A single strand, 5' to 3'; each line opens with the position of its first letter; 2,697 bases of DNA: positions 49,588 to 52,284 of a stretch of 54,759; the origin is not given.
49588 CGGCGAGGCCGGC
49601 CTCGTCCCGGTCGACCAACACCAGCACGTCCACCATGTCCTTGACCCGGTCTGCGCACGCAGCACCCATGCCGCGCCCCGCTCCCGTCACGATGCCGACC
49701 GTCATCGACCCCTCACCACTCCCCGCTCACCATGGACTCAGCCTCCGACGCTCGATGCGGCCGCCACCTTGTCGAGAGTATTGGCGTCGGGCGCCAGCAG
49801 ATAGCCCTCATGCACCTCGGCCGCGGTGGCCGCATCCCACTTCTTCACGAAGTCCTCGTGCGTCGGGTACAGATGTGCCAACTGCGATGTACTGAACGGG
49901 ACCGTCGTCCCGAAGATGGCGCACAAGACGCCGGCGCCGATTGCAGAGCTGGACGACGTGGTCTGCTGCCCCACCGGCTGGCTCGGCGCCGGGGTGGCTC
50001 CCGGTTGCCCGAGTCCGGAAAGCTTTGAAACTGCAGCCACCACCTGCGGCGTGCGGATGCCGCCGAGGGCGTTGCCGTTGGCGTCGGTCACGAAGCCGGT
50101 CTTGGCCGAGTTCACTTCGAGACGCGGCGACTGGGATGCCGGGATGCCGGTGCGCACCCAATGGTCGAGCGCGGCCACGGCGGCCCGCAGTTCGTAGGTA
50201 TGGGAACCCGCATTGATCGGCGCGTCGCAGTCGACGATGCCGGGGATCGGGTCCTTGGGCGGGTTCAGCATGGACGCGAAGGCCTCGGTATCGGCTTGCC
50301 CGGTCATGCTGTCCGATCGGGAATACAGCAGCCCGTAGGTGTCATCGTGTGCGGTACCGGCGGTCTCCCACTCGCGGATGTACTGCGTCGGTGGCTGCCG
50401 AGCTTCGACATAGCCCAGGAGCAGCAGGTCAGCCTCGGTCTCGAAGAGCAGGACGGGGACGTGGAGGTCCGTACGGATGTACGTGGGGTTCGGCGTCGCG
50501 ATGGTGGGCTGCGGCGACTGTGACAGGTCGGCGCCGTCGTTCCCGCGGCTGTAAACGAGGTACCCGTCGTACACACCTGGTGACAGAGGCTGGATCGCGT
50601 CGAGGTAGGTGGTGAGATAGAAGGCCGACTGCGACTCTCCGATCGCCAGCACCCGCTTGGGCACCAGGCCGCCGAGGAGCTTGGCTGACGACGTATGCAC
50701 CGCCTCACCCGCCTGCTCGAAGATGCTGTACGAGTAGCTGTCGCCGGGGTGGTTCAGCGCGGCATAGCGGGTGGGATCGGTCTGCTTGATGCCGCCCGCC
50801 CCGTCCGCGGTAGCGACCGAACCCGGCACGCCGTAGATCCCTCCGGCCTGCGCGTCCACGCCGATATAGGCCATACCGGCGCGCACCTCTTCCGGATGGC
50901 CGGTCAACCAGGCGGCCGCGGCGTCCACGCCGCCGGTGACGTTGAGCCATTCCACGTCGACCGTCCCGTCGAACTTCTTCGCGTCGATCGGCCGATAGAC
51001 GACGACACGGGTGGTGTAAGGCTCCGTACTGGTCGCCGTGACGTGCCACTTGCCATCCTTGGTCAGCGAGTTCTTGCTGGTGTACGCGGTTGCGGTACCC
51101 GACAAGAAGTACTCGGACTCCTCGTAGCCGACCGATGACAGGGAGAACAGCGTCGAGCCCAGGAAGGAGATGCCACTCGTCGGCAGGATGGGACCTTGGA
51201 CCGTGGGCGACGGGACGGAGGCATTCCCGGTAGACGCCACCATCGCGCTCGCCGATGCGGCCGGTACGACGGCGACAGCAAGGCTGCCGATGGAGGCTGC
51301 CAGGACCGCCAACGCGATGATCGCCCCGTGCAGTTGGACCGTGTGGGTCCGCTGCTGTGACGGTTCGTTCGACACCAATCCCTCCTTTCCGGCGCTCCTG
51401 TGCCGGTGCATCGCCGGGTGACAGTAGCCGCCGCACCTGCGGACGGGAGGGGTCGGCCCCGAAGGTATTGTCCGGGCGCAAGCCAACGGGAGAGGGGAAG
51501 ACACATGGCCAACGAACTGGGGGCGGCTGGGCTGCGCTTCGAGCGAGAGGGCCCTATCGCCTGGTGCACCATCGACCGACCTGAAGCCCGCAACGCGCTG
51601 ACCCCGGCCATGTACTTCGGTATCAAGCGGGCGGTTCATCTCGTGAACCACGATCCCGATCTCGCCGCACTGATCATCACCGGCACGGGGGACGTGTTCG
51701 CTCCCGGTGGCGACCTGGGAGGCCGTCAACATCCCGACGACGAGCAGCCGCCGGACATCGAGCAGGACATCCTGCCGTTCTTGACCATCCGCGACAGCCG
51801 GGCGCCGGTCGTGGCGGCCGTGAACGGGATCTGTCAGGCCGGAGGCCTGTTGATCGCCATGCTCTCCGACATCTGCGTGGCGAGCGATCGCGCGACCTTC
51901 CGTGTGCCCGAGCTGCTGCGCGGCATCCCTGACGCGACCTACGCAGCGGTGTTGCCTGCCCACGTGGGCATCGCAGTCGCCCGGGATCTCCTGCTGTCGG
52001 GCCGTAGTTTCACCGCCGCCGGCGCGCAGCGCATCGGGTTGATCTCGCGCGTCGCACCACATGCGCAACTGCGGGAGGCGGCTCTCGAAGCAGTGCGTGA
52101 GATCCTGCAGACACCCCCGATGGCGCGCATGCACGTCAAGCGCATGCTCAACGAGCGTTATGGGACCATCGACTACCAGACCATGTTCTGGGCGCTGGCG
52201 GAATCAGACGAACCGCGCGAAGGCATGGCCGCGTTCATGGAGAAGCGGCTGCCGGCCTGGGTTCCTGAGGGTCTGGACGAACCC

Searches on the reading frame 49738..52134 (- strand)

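Call 24: search_protein_families(library=pfam, proteins=[window:49738-52134:-], max_evalue=0.0001)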
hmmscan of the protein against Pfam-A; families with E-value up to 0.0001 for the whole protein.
window:49738-52134:- (798 aa): 1 family
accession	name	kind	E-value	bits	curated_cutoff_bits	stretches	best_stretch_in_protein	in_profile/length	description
PF20091.5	Abhydrolase_10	-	3e-130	435.4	23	1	312-787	1-427/429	Alpha/beta hydrolase domain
